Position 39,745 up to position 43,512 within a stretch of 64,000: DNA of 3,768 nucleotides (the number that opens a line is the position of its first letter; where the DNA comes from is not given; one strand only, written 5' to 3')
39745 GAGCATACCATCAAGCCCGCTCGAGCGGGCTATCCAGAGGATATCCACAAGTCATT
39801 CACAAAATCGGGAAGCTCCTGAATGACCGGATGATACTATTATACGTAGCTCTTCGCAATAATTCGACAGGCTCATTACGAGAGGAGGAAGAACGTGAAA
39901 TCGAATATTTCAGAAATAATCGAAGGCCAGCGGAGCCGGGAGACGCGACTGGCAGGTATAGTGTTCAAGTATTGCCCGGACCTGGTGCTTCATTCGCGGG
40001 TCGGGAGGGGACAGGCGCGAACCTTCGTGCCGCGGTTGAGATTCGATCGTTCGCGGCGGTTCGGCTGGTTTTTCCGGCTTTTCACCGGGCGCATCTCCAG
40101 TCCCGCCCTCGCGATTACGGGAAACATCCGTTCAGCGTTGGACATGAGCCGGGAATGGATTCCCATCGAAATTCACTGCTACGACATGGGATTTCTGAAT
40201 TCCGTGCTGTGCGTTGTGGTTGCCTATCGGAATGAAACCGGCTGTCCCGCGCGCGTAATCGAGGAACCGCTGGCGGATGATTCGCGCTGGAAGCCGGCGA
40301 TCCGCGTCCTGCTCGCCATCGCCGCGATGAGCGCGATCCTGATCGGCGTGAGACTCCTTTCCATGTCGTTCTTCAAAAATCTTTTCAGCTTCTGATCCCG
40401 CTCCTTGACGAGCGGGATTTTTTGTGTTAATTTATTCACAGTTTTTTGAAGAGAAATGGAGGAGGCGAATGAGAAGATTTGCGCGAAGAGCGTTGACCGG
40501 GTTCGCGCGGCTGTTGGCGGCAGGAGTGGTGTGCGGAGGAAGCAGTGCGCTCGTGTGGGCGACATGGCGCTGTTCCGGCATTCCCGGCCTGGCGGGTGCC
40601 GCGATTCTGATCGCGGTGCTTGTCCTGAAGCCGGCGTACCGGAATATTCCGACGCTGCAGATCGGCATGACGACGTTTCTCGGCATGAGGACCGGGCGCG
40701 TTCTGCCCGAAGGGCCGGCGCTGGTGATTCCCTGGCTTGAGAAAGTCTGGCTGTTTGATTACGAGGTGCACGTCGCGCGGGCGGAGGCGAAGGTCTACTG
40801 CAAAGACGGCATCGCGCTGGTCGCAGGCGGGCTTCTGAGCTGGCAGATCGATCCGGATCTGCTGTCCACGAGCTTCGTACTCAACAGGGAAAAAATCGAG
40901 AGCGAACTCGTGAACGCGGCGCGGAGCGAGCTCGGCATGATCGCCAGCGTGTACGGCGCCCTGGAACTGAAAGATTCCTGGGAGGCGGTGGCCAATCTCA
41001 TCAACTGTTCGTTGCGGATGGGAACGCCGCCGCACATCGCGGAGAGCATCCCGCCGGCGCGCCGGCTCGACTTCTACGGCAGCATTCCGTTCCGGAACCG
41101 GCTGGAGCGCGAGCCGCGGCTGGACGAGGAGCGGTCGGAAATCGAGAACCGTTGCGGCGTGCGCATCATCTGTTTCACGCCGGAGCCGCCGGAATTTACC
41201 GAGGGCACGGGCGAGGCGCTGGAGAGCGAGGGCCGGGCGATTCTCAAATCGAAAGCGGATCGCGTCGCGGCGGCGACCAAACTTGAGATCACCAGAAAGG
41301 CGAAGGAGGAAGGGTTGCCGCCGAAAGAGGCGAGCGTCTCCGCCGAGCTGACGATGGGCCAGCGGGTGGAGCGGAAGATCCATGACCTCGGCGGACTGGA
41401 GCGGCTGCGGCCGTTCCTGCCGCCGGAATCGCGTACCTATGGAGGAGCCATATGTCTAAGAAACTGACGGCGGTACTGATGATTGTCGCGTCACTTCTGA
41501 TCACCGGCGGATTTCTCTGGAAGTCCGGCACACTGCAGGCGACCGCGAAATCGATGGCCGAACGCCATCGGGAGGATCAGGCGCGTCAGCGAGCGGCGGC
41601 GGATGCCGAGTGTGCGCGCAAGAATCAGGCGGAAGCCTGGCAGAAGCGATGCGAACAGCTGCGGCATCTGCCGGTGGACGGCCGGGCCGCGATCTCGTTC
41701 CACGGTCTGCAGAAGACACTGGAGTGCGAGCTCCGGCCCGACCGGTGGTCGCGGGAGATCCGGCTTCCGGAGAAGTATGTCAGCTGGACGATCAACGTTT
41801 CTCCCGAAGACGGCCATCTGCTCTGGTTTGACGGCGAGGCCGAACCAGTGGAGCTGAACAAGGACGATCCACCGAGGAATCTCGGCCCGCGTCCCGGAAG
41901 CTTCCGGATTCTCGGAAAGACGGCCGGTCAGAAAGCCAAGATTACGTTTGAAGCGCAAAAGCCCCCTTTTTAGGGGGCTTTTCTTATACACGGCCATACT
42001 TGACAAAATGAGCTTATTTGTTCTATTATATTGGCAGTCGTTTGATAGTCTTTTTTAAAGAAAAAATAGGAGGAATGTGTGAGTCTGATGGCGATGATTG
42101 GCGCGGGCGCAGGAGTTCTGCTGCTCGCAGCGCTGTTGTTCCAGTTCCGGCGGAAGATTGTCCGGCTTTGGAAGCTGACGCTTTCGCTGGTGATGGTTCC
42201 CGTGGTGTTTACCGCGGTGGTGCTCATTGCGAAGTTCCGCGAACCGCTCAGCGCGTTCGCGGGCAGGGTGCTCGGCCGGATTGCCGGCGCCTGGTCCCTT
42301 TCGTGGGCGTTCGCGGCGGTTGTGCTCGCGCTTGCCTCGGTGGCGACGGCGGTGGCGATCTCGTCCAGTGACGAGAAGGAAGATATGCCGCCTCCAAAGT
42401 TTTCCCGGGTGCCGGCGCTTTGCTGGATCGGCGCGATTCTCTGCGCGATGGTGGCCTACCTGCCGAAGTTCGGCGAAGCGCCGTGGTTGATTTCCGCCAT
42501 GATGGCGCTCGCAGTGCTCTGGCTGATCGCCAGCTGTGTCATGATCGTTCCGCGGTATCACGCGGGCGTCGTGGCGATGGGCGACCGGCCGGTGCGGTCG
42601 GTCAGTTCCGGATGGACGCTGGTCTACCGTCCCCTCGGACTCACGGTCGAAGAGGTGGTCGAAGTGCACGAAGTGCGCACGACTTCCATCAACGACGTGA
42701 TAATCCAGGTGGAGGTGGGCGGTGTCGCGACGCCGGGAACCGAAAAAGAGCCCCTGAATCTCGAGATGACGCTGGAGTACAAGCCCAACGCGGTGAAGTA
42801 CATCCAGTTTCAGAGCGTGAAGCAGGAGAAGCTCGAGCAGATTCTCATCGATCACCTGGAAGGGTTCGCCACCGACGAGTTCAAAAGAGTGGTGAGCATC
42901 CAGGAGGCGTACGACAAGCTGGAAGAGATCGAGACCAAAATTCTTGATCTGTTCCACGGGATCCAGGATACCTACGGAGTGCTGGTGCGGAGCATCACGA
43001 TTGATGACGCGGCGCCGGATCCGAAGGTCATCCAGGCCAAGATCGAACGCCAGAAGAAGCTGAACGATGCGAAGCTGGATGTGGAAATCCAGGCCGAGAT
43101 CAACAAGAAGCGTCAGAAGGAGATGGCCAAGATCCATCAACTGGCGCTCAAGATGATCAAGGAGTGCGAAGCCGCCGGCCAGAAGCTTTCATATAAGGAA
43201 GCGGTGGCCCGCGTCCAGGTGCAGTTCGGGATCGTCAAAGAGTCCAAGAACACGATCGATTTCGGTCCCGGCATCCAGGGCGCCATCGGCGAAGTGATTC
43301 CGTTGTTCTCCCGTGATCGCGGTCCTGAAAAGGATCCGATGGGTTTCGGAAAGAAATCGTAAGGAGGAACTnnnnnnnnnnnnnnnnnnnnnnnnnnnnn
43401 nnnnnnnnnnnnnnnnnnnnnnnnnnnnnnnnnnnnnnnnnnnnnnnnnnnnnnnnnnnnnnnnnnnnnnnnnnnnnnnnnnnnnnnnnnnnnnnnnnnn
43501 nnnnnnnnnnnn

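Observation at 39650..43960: GC-rich segment next to tRNA-Leu(TAG) carrying a duplicated SPFH/band-7 + novel partner two-gene module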

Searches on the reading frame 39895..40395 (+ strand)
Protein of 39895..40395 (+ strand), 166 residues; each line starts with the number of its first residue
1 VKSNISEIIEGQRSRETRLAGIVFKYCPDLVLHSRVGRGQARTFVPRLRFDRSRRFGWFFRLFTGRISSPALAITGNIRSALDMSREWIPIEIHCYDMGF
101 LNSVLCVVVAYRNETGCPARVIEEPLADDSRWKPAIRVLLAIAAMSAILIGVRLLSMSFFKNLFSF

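Call 4: search_protein_families(library=pfam, proteins=[window:39895-40395:+], max_evalue=1)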
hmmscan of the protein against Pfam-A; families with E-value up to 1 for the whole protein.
window:39895-40395:+ (166 aa): 0 families

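Call 5: search_protein_families(library=ncbifam, proteins=[window:39895-40395:+], max_evalue=1)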
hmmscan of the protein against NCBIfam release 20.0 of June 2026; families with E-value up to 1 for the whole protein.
window:39895-40395:+ (166 aa): 0 families

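Call 6: search_protein_families(library=padloc, proteins=[window:39895-40395:+], max_evalue=1)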
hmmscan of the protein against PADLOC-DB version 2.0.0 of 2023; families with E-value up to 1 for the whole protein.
window:39895-40395:+ (166 aa): 0 families

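Call 74: search_protein_families(library=phrogs, proteins=[window:39895-40395:+], max_evalue=0.01)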
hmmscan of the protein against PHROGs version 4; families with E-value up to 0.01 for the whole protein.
window:39895-40395:+ (166 aa): 0 families

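Call 89: search_solved_structures(query=A8, max_evalue=10)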
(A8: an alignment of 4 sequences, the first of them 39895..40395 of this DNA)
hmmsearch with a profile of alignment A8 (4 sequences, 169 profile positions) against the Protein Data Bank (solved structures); distinct sequences matched with E-value up to 10: 2.
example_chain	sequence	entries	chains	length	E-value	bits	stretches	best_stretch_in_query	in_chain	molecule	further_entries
7tgh_1B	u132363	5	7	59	0.41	13.3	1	38-62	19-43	NADH dehydrogenase subunit 1 | ND1b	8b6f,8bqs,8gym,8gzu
6e9t_B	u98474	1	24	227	3.5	10.3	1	103-151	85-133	DHF58 filament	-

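Call 90: search_protein_families(library=pfam, alignment_id=A8, max_evalue=1)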
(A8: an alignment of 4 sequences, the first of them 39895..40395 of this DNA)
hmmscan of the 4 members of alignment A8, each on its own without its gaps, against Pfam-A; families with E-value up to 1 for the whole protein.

A. member 1, window:39895-40395:+ (166 aa): 0 families

B. families by the number of members that match (of 4 scanned): 0 families

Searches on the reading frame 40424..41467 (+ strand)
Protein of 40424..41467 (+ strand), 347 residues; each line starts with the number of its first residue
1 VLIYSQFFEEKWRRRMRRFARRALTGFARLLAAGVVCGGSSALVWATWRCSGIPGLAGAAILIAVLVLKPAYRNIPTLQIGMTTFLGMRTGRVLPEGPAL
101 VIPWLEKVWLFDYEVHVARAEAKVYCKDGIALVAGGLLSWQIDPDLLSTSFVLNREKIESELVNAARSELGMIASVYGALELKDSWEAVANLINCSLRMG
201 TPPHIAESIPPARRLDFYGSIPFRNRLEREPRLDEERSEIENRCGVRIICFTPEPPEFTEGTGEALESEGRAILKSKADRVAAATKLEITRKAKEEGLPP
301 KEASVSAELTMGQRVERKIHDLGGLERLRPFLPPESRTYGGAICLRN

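Call 4: search_protein_families(library=pfam, proteins=[window:40424-41467:+], max_evalue=1)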
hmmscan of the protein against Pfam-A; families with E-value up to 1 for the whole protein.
window:40424-41467:+ (347 aa): 1 family
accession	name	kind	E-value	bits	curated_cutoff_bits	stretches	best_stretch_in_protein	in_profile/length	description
PF01145.31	Band_7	-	2.6e-05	24.8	23.6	1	80-275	8-164/176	SPFH domain / Band 7 family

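Call 5: search_protein_families(library=ncbifam, proteins=[window:40424-41467:+], max_evalue=1)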
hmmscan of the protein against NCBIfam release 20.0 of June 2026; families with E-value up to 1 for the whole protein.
window:40424-41467:+ (347 aa): 1 family
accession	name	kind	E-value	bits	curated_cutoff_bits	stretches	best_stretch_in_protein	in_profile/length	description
TIGR01323.1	nitrile_alph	equivalog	0.024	14.2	249.85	1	164-233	63-129/189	nitrile hydratase subunit alpha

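Call 6: search_protein_families(library=padloc, proteins=[window:40424-41467:+], max_evalue=1)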
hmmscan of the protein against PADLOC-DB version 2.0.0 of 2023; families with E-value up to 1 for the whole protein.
window:40424-41467:+ (347 aa): 0 families

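Call 24: find_related_loci(query=A2, collection=genome_contigs, flank=8000)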
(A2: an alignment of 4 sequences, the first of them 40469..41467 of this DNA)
Query A2 (332 aa) in genome_contigs; peptide patterns used: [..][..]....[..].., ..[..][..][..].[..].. (x = any residue, [..] = any of these).
67 stretches matched a pattern; 2 encode a relative of the query (tblastn E <= 1e-3); 2 distinct loci.
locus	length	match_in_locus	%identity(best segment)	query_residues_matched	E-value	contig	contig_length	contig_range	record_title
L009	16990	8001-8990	54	1-330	6e-119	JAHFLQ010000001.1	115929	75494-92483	MAG: bacterium isolate nzgw437 NODE_128_length_115930_cov_7.521091, whole genome shotgun sequence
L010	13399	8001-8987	48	7-332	1e-88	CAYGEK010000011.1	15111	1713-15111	MAG TPA_asm: uncultured Candidatus Saccharibacteria bacterium isolate ERP113451_co3_265 genome assembly, contig: NODE_30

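Call 53: search_solved_structures(query=A5, max_evalue=1)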
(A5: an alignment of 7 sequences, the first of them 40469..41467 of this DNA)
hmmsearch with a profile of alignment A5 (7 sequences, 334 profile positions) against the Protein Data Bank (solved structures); distinct sequences matched with E-value up to 1: 21.
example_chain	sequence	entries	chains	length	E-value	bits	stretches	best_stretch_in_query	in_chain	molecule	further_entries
7vhq_G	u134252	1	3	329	2e-10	43.5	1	42-129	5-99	Modulator of FtsH protease HflC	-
7vhp_G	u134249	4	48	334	2.6e-10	43.1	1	42-129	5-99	Modulator of FtsH protease HflC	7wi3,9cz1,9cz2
9paw_XB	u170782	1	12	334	5.1e-10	42.2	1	42-129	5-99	Modulator of FtsH protease HflC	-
9urz_D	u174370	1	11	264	1.9e-07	33.7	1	77-182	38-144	Prohibitin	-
9urz_B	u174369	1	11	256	9.4e-07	31.4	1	74-176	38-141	Prohibitin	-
8rrh_B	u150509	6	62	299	1.1e-06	31.2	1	55-180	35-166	Prohibitin-2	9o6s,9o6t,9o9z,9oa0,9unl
8j4i_A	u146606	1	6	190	9.1e-06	28.2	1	54-180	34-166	Prohibitin-2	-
8rrh_A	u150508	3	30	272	6.9e-05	25.3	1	59-178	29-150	Prohibitin 1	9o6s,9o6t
9unl_E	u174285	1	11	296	9e-05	24.9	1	70-178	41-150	Prohibitin 1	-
9wmj_A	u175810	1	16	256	0.0001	24.8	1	46-181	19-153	Stomatin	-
9o9z_A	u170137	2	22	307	0.00011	24.7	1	55-178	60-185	Prohibitin 1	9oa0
9wkz_A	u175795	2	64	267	0.00011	24.6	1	46-181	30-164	Stomatin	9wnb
9z7u_F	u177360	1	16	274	0.00013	24.4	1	46-181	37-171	Stomatin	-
9oh9_A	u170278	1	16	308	0.00019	23.8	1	46-180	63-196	Stomatin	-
9zd2_F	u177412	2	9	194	0.0016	20.8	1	46-182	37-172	Stomatin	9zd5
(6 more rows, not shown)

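Call 74: search_protein_families(library=phrogs, proteins=[window:40469-41467:+], max_evalue=0.01)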
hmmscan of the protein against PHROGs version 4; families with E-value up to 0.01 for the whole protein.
window:40469-41467:+ (332 aa): 1 family
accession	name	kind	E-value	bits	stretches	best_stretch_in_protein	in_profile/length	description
phrog_200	-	other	0.0038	17.4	1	40-130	84-180/379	lipoprotein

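Call 80: predict_structure(protein=window:40469-41467:+)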
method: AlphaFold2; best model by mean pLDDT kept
length: 332 residues; sequences in the alignment: 1
mean_pLDDT: 35.2   pTM: 0.20
mean pLDDT of the five models: 35.2, 32.6, 31.1, 29.9, 27.4
residues with pLDDT >= 90: 0; 70-90: 2; 50-70: 15; < 50: 315
segments of 3 or more residues with pLDDT < 50: 1-45, 47-222, 224-270, 287-332
pLDDT, mean of each block of 10 residues (from residue 1): 42 45 37 38 45 39 36 33 29 29 29 25 25 25 29 29 30 32 32 32 30 41 43 34 36 37 44 59 55 38 30 31 27 24
secondary structure, 60 per line:
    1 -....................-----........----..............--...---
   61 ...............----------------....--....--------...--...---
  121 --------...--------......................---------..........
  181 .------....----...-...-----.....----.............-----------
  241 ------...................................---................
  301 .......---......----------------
elements in order: H2-21 H27-34 H39-52 H61-75 E92-95 E98-101 E110-112 E115-117 H140-161 H171-181 H188-191 H208-212 H217-229 H247-281 H285-307 H311-316

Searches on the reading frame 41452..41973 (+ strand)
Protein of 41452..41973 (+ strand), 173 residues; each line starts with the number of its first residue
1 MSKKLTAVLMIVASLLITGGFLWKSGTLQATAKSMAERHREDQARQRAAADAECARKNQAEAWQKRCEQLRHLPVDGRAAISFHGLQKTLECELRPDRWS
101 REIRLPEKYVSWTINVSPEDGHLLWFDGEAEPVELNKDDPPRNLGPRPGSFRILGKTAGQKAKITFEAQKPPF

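Call 4: search_protein_families(library=pfam, proteins=[window:41452-41973:+], max_evalue=1)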
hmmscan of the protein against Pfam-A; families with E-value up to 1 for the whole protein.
window:41452-41973:+ (173 aa): 1 family
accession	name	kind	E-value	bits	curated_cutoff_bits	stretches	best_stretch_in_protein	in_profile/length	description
PF02950.22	Conotoxin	-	0.037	15.4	25.1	1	4-60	2-56/75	Conotoxin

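Call 5: search_protein_families(library=ncbifam, proteins=[window:41452-41973:+], max_evalue=1)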
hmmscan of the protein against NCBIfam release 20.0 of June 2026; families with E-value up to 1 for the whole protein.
window:41452-41973:+ (173 aa): 1 family
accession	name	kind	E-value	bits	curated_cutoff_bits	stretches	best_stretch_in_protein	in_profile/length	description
NF052590.1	ArlF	equivalog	0.23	11.6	110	0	7-57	8-58/137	archaellum stator protein ArlF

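Call 6: search_protein_families(library=padloc, proteins=[window:41452-41973:+], max_evalue=1)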
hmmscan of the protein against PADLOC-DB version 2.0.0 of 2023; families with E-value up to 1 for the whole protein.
window:41452-41973:+ (173 aa): 0 families

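Call 74: search_protein_families(library=phrogs, proteins=[window:41452-41973:+], max_evalue=0.01)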
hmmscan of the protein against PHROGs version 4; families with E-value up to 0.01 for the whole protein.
window:41452-41973:+ (173 aa): 0 families

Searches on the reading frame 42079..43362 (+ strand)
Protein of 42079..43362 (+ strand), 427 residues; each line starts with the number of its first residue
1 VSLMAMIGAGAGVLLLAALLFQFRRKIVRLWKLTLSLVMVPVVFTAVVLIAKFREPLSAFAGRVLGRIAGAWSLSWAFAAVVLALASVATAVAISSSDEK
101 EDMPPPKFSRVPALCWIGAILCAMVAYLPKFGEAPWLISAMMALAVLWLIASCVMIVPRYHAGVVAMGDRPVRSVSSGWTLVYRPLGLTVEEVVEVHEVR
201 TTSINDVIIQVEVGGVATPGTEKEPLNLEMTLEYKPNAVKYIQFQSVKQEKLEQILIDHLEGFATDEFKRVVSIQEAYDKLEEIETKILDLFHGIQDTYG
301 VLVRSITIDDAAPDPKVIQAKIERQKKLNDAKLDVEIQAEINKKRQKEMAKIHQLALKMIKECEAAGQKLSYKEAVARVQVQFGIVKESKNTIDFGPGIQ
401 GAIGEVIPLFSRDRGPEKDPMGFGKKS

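Call 4: search_protein_families(library=pfam, proteins=[window:42079-43362:+], max_evalue=1)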
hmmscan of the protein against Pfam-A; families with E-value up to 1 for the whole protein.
window:42079-43362:+ (427 aa): 4 families
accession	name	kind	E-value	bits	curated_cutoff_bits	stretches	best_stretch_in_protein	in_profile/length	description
PF01145.31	Band_7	-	6.9e-08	33.2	23.6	1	156-346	2-174/176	SPFH domain / Band 7 family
PF02284.21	COX5A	-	0.0008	19.9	24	1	305-363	32-89/103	Cytochrome c oxidase subunit Va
PF09002.17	Card1_endonuc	-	0.26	11.3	26.4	1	322-369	21-69/136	Card1-like, endonuclease domain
PF11670.13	MSP1a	-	0.71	9.6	27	0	67-109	46-89/252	Major surface protein 1a (MSP1a)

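Call 5: search_protein_families(library=ncbifam, proteins=[window:42079-43362:+], max_evalue=1)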
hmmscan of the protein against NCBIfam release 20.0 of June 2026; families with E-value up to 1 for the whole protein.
window:42079-43362:+ (427 aa): 1 family
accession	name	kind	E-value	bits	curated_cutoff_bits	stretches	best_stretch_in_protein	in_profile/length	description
NF051466.1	MSP1_alpha_C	equivalog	0.35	10.5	125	0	112-176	124-186/224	major surface protein MSP1 subunit alpha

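Call 6: search_protein_families(library=padloc, proteins=[window:42079-43362:+], max_evalue=1)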
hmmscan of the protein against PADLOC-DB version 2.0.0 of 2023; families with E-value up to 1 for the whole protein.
window:42079-43362:+ (427 aa): 0 families

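Call 14: find_homologous_proteins(query=window:42079-43362:+, max_evalue=0.001)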
Query window:42079-43362:+ (427 aa): 1 proteins with E <= 0.001 among 8000 candidates.
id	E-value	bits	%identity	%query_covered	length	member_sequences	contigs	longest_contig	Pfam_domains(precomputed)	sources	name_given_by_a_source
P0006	2.6e-273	924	100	99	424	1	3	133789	PF01145.32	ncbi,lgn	-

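Call 54: search_solved_structures(query=A6, max_evalue=1)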
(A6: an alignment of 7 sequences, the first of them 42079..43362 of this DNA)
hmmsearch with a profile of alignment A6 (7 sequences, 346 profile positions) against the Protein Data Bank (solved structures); distinct sequences matched with E-value up to 1: 15.
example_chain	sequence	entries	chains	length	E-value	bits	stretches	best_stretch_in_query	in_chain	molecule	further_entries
9wkz_A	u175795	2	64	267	3.2e-05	26.6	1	70-271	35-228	Stomatin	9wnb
9z7u_F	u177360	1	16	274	3.5e-05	26.5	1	70-271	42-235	Stomatin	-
9wmj_A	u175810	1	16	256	4e-05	26.3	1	70-271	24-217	Stomatin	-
9oh9_A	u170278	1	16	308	4.8e-05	26.1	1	70-272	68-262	Stomatin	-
7vhq_E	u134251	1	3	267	0.0001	25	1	62-269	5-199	Protein HflK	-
7vhp_E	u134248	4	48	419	0.00022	23.9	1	61-269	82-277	Protein HflK | Modulator of FtsH protease HflK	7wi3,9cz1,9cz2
8z5g_A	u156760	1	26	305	0.00038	23.1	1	64-290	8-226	Protein QmcA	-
9paw_XA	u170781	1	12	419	0.00067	22.3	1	61-267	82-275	Protein HflK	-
8rrh_A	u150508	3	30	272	0.025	17.2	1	64-271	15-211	Prohibitin 1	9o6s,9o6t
9unl_E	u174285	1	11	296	0.03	16.9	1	64-271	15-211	Prohibitin 1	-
9o9z_A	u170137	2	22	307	0.033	16.7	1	64-271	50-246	Prohibitin 1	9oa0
3bk6_A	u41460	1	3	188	0.044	16.3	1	171-275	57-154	PH stomatin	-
9zd2_F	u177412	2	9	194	0.067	15.7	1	70-236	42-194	Stomatin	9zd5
4fvg_A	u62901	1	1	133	0.18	14.3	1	107-244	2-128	Stomatin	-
8rrh_B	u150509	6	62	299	0.27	13.8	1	135-277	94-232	Prohibitin-2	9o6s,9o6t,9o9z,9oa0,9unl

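Call 74: search_protein_families(library=phrogs, proteins=[window:42079-43362:+], max_evalue=0.01)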
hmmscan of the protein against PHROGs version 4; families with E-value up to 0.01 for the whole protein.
window:42079-43362:+ (427 aa): 1 family
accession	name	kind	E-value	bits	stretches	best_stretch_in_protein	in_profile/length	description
phrog_200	-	other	2.9e-07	30.9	1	139-350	86-297/379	lipoprotein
